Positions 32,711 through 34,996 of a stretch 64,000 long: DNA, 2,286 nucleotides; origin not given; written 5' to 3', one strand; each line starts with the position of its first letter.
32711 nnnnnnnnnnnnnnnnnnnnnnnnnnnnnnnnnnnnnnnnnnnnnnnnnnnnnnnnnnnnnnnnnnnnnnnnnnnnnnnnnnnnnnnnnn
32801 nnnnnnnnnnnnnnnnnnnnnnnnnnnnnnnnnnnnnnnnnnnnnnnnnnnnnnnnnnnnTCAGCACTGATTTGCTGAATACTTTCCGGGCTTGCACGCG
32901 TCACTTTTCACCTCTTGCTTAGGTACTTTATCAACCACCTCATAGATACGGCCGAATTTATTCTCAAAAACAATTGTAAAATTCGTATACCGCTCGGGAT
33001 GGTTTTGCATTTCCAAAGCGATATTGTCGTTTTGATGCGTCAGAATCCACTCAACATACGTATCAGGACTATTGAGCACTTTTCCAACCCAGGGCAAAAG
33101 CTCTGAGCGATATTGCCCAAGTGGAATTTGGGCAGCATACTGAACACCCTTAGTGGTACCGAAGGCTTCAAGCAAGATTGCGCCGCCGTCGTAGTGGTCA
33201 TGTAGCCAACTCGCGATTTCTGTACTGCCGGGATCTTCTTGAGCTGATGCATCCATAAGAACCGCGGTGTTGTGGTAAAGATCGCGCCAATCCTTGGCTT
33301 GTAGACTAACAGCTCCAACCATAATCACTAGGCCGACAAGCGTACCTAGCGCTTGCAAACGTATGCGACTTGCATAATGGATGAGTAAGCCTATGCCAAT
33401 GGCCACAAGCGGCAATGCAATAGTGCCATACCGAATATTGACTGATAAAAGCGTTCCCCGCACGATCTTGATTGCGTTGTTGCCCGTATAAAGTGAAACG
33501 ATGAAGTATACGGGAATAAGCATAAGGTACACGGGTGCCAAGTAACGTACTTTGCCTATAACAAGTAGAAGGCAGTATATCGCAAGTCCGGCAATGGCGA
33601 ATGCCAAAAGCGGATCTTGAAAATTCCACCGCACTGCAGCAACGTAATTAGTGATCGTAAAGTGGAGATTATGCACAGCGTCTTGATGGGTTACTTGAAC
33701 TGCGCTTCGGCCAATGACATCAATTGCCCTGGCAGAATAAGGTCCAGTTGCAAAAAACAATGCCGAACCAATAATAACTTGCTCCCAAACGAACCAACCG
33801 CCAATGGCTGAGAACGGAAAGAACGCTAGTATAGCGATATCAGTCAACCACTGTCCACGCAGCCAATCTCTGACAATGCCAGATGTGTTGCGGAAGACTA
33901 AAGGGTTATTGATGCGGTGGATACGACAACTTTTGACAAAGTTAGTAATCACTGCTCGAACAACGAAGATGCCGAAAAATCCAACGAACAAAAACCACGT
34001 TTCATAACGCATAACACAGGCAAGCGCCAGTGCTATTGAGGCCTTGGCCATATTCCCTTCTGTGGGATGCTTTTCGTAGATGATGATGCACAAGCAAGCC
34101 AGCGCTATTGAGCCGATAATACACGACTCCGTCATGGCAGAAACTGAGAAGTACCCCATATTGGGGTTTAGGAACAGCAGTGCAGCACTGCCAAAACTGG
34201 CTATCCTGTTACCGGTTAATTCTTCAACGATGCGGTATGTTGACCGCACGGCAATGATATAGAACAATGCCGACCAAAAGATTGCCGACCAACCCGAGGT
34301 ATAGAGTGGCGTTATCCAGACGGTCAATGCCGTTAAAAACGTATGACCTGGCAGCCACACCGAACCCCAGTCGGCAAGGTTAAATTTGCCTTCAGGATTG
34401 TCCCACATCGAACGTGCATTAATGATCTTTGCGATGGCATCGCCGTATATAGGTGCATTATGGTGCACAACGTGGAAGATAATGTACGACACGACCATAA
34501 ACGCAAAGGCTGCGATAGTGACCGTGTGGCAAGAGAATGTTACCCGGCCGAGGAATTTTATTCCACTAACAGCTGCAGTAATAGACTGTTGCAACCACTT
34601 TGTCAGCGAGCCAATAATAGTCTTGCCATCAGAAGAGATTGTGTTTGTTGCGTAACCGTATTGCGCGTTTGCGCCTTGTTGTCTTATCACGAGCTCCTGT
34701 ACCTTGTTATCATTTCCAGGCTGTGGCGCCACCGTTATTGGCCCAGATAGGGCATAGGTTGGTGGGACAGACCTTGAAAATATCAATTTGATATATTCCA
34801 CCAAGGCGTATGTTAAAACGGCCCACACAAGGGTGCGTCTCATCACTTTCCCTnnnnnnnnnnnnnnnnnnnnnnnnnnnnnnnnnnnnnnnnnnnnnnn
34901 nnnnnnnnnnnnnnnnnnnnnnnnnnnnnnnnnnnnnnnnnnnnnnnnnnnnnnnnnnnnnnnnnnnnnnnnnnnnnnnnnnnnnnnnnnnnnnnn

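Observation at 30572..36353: Envelope glycoconjugate cluster resembling a polyprenyl-phosphoribose/arabinan-type pathway: DPPR-synthase-like UbiA, GtrA, GT-C membrane protein, processive GT2 and a Tat-exported CE4 deacetylase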

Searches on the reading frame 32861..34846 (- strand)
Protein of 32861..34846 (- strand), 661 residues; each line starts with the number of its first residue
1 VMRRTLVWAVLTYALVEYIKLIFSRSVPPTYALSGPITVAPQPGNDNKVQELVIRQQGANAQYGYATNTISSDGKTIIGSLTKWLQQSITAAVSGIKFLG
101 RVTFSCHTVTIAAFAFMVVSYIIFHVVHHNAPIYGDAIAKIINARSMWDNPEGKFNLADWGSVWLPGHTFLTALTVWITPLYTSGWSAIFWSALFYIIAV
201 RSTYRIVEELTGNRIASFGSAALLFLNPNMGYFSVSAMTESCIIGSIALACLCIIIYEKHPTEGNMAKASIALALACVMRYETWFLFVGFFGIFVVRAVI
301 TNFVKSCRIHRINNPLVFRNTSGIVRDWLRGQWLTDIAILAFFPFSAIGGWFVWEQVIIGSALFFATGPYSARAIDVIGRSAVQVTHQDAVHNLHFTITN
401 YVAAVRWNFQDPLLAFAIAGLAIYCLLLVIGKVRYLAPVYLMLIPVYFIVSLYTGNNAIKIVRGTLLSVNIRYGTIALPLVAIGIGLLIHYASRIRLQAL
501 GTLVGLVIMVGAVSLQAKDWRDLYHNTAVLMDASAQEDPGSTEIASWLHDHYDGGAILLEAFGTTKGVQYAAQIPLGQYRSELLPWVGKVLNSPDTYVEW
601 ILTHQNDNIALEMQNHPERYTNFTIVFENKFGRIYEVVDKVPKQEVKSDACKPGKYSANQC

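Call 4: search_protein_families(library=pfam, proteins=[window:32861-34846:-], max_evalue=0.01)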
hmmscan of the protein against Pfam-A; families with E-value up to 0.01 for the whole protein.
window:32861-34846:- (661 aa): 2 families
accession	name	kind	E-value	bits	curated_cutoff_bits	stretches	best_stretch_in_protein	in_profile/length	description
PF13231.12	PMT_2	-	1.5e-06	28.9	26.1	1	170-297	8-132/160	Dolichyl-phosphate-mannose-protein mannosyltransferase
PF02366.24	PMT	-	0.0024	17.9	22.7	1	182-325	79-215/245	Dolichyl-phosphate-mannose-protein mannosyltransferase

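Call 5: search_protein_families(library=ncbifam, proteins=[window:32861-34846:-], max_evalue=0.01)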
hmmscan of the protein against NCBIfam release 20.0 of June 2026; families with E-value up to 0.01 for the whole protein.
window:32861-34846:- (661 aa): 0 families

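Call 12: search_solved_structures(query=window:32861-34846:-, max_evalue=1)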
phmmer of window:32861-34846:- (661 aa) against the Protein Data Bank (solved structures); distinct sequences matched with E-value up to 1: 2.
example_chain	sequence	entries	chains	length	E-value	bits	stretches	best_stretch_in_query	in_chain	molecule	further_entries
2idv_A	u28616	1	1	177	0.22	13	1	143-177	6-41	Eukaryotic translation initiation factor 4E-1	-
2idr_A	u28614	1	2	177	0.23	13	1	143-177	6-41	Eukaryotic translation initiation factor 4E-1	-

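Call 14: find_homologous_proteins(query=window:32861-34846:-)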
Query window:32861-34846:- (661 aa): 17 proteins with E <= 0.001 among 8000 candidates.
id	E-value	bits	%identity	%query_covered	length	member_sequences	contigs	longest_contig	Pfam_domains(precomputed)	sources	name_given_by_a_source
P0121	0.0e+0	1504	100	100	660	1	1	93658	PF13231.13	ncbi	-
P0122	7.0e-90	320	36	84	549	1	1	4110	-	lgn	-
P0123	2.4e-14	71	24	76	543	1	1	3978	-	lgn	-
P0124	1.6e-12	65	24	78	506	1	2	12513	PF13231.13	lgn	-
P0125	5.7e-12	63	27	54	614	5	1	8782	PF06728.20,PF02366.25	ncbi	-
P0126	7.8e-11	59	27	44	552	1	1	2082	-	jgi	jgi:hypothetical protein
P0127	1.6e-10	58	23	77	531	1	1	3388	-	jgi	jgi:hypothetical protein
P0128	4.3e-9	53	28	40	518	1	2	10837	PF13231.13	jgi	jgi:hypothetical protein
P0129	7.5e-9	53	27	44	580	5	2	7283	-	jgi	jgi:Dolichyl-phosphate-mannose-protein mannosyltransferase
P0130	1.4e-8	52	24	78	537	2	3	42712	-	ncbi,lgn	-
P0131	2.5e-8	51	25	57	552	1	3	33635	-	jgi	jgi:hypothetical protein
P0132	4.9e-8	50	27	41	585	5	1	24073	PF13231.13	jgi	-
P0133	1.9e-7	48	26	42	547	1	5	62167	PF13231.13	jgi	-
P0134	4.2e-7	47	28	60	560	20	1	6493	-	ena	-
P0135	4.0e-6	44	25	54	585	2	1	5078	-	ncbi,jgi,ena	jgi:hypothetical protein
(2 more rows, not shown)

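Call 15: find_encoding_contigs(protein=P0121, flank=10000, max_places=3)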
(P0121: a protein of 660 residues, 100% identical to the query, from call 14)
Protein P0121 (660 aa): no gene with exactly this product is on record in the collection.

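Call 16: find_encoding_contigs(protein=P0122, flank=10000, max_places=3)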
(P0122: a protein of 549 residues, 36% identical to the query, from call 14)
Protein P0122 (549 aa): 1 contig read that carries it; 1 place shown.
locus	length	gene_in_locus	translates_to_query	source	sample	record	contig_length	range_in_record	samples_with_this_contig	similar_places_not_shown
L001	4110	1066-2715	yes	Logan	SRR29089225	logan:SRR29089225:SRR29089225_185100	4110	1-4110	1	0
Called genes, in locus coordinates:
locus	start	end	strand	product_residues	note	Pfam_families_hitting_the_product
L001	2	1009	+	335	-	?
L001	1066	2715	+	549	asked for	-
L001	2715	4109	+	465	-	?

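Call 17: list_cluster_members(proteins=[P0121])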
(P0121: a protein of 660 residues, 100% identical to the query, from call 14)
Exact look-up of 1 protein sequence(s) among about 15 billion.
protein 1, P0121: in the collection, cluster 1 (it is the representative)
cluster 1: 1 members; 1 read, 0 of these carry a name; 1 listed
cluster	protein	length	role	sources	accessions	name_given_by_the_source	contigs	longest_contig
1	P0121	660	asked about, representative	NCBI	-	-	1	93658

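Call 24: find_encoding_contigs(protein=P0130, flank=8000, max_places=2)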
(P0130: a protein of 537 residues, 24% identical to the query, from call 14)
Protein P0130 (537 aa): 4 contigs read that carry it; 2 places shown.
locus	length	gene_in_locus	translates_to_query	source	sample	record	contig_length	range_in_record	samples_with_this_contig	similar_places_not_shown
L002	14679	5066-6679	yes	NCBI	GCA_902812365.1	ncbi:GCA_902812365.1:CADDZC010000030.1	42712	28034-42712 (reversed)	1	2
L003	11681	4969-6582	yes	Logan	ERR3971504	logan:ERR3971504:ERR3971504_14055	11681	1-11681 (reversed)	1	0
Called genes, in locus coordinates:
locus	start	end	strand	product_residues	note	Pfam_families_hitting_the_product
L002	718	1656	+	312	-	PF07837:FTCD_N, PF02971:FTCD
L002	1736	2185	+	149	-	PF00190:Cupin_1 (weak), PF07883:Cupin_2, PF02311:AraC_binding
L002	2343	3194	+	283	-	PF00753:Lactamase_B, PF12706:Lactamase_B_2 (weak)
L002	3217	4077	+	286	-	PF01048:PNP_UDP_1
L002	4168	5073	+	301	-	PF00294:PfkB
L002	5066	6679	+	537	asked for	-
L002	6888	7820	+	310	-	PF01678:DAP_epimerase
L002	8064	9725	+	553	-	PF17899:Peptidase_M61_N, PF05299:Peptidase_M61, PF00595:PDZ, PF13180:PDZ_2 (weak), PF17820:PDZ_6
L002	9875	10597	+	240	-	PF01553:Acyltransferase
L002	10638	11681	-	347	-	PF04613:LpxD, PF00132:Hexapep (weak), PF25084:LbH_EIF2B (faint), PF25087:GMPPB_C, PF00132:Hexapep, PF14602:Hexapep_2 (weak), PF00132:Hexapep (weak)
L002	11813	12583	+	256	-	PF00072:Response_reg, PF00196:GerE, PF08281:Sigma70_r4_2 (weak)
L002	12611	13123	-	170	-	PF01202:SKI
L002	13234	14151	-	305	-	PF13349:DUF4097 (faint)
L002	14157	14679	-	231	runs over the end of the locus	-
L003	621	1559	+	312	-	PF07837:FTCD_N, PF02971:FTCD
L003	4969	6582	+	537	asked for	-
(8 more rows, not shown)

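Call 25: find_encoding_contigs(protein=P0133, flank=8000, max_places=2)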
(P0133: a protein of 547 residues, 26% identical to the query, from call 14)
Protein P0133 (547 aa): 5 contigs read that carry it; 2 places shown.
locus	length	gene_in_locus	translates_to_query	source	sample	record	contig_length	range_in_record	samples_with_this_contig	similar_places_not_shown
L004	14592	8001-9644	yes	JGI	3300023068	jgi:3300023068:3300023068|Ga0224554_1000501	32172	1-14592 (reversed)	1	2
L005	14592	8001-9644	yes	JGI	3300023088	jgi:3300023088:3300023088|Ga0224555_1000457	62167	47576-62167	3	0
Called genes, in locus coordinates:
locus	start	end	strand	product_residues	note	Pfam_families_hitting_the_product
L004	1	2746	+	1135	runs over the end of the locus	PF13620:CarboxypepD_reg, PF13715:CarbopepD_reg_2, PF25183:OMP_b-brl_4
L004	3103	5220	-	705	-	PF02321:OEP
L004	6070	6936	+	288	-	PF01048:PNP_UDP_1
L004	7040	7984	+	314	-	PF00294:PfkB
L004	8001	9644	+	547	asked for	PF13231:PMT_2 (weak)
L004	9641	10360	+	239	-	PF02308:MgtC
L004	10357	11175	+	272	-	PF01678:DAP_epimerase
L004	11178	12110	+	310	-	PF02016:Peptidase_S66, PF17676:Peptidase_S66C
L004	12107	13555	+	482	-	PF01225:Mur_ligase, PF08245:Mur_ligase_M, PF02875:Mur_ligase_C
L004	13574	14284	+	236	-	PF01553:Acyltransferase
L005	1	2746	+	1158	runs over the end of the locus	PF13620:CarboxypepD_reg, PF13715:CarbopepD_reg_2, PF25183:OMP_b-brl_4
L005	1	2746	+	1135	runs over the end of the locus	PF13620:CarboxypepD_reg, PF13715:CarbopepD_reg_2, PF25183:OMP_b-brl_4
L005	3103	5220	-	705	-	PF02321:OEP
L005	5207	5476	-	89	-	-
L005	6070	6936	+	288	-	PF01048:PNP_UDP_1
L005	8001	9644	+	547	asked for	PF13231:PMT_2 (weak)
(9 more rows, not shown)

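Call 26: find_encoding_contigs(protein=P0124, flank=8000, max_places=2)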
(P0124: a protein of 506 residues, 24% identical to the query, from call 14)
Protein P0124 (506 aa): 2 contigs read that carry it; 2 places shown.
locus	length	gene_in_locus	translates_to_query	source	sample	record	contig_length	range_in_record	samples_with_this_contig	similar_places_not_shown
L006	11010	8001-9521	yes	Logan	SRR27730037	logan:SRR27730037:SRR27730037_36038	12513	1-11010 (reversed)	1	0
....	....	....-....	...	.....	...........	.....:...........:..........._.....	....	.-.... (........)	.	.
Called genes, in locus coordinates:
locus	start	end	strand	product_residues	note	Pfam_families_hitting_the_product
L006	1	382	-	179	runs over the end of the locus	PF02834:LigT_PEase, PF10469:AKAP7_NLS, PF13563:2_5_RNA_ligase2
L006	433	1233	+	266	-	PF27225:AF_1859_N (weak), PF10040:CRISPR_Cas6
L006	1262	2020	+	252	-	-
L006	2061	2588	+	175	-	PF02245:Pur_DNA_glyco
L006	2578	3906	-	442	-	PF00919:UPF0004, PF04055:Radical_SAM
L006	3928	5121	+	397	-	PF07690:MFS_1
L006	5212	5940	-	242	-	PF00149:Metallophos, PF12850:Metallophos_2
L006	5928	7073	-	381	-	PF00149:Metallophos (weak)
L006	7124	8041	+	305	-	PF00294:PfkB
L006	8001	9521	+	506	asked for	PF13231:PMT_2 (weak)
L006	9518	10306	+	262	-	PF01678:DAP_epimerase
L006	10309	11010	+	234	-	?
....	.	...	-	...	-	?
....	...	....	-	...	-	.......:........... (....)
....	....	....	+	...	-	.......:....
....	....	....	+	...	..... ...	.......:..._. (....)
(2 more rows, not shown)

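Call 28: find_related_loci(query=A1, collection=genome_contigs, flank=10000)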
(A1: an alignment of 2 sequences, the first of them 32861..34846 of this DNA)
Query A1 (661 aa) in genome_contigs; peptide patterns used: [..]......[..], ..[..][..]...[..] (x = any residue, [..] = any of these).
30 stretches matched a pattern; 5 encode a relative of the query (tblastn E <= 1e-3); 5 distinct loci.
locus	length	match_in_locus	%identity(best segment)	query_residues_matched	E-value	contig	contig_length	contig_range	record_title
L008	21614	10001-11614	26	101-653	2e-27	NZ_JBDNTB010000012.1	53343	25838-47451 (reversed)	MAG: Propionibacterium sp. isolate WK061_bin.5 NODE_28_length_53343_cov_65.639956, whole genome shotgun sequence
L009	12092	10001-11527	25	134-657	5e-21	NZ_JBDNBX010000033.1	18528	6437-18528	MAG: Nocardioides sp. isolate SRSW3.bin.5 k97_171014, whole genome shotgun sequence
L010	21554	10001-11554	26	134-659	3e-17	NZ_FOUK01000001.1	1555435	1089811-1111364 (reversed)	Pimelobacter simplex strain ATCC 6946, whole genome shotgun sequence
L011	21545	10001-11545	25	108-628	5e-16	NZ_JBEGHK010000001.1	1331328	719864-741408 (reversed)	Nocardioides sp. LML1-1-1.1 MRBLML1_scf1, whole genome shotgun sequence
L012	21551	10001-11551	23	126-643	4e-15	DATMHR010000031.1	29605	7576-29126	MAG TPA_asm: Nocardioides sp. isolate SMAG_U13521 k141_124523, whole genome shotgun sequence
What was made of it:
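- Tried and rejected: Only 23-26% identical relatives in Propionibacteriales turned up (call 28).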

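Call 32: search_protein_families(library=pfam, proteins=[L011:5962-7881:+, L011:7981-9939:+, L011:9923-11584:+, L011:11586-13499:+, L011:13577-14515:+, L011:4686-5741:-, L011:2174-3202:+, L009:7602-9767:+, L009:6988-7611:-, L001:2715-4109:+], max_evalue=0.001)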
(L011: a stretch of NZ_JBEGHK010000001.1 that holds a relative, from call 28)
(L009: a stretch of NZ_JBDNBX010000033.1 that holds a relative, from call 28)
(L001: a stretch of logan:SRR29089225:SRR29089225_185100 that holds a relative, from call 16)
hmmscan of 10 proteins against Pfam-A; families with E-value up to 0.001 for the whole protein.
L011:5962-7881:+ (639 aa): 1 family
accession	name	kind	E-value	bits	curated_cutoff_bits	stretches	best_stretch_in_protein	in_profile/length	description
PF13400.11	Tad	-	1.7e-06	28.7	22.3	1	57-99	1-42/47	Putative Flp pilus-assembly TadE/G-like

L011:7981-9939:+ (652 aa): 1 family
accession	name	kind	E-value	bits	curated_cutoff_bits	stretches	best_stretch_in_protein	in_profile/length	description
PF03170.19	BcsB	-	5.5e-05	22.1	21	1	220-397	222-429/606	Bacterial cellulose synthase subunit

L011:9923-11584:+ (553 aa): 0 families

L011:11586-13499:+ (637 aa): 4 families
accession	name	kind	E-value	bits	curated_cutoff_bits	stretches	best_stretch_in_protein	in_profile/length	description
PF13641.12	Glyco_tranf_2_3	-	3.3e-23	83.3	27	1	255-491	3-230/230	Glycosyltransferase like family 2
PF13632.12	Glyco_trans_2_3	-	4.8e-20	72.7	27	1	339-539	1-197/198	Glycosyl transferase family group 2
PF00535.33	Glycos_transf_2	-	3.7e-11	43.7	23.3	1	256-365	1-107/168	Glycosyl transferase family 2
PF05157.20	MshEN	-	2.8e-06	27.7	23.1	1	61-136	7-81/90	MshEN domain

L011:13577-14515:+ (312 aa): 2 families
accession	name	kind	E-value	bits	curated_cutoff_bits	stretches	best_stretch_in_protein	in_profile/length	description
PF12833.13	HTH_18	-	1.6e-22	80.1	33.6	1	229-312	1-80/80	Helix-turn-helix domain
PF00165.29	HTH_AraC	-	1.6e-09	38.1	26.6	0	278-310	10-41/42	Bacterial regulatory helix-turn-helix proteins, AraC family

L011:4686-5741:- (351 aa): 0 families

L011:2174-3202:+ (342 aa): 0 families

L009:7602-9767:+ (721 aa): 0 families

L009:6988-7611:- (207 aa): 1 family
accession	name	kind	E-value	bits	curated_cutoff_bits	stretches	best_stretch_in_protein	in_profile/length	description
PF01300.24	Sua5_yciO_yrdC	-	4.8e-43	147.2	25.1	1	23-199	1-178/178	Telomere recombination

L001:2715-4109:+ (465 aa): 3 families
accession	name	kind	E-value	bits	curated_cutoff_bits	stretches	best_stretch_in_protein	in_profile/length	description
PF13641.12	Glyco_tranf_2_3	-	2.1e-29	103.7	27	1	95-328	3-230/230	Glycosyltransferase like family 2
PF13632.12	Glyco_trans_2_3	-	1.5e-19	71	27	1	188-379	2-185/198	Glycosyl transferase family group 2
PF13506.12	Glyco_transf_21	-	6.7e-06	26.1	21.7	1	186-327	32-174/174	Glycosyl transferase family 21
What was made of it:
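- The Nocardioides homologue carries an MshEN domain and has a weak BcsB-like neighbour (call 32).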

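Call 60: search_protein_representatives(protein=window:32861-34846:-)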
Query: 661 residues. Proteins with E-value up to 0.001 (for the whole library): 754; up to 1e-10: 333; up to 1e-30: 21. The best 150 are listed.
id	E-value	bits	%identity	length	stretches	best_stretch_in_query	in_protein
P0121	0.0e+00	1504.1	100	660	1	2-661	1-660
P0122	2.2e-90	320.4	39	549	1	84-640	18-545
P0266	5.8e-85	302.5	39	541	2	326-640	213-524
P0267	1.5e-78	281.3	37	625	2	331-636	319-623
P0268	2.7e-72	260.6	36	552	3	330-554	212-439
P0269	4.7e-71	256.5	38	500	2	342-636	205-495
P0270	8.2e-70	252.4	37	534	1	104-641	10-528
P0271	2.3e-67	244.4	43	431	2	332-498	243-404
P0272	1.2e-55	205.6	33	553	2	328-637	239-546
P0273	2.5e-50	188.1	34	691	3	111-287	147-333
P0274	3.8e-50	187.4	29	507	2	334-634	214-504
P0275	7.6e-49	183.1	39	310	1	341-640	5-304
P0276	4.7e-47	177.2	33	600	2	335-637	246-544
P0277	3.5e-43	164.4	33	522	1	113-636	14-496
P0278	1.9e-41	158.7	38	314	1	351-644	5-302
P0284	1.6e-31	125.9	29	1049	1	106-604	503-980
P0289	3.8e-29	118.0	29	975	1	108-635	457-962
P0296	4.7e-26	107.8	29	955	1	123-594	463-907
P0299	1.1e-25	106.6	26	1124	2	21-294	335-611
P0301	4.0e-25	104.7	29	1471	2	112-296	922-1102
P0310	1.1e-23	100.0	29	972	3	335-605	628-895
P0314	2.6e-23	98.8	26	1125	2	107-294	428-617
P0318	8.9e-23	97.0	26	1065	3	347-642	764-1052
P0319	2.7e-22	95.4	29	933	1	107-637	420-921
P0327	9.1e-22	93.7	30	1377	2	119-296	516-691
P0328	9.8e-22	93.6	28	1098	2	332-628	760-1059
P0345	1.1e-20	90.2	29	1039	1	99-604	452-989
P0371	7.1e-19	84.1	26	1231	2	111-292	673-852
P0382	1.9e-18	82.7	26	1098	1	104-613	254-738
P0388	3.2e-18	81.9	27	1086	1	105-635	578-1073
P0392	5.2e-18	81.3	27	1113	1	62-612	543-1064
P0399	1.6e-17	79.6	27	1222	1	107-614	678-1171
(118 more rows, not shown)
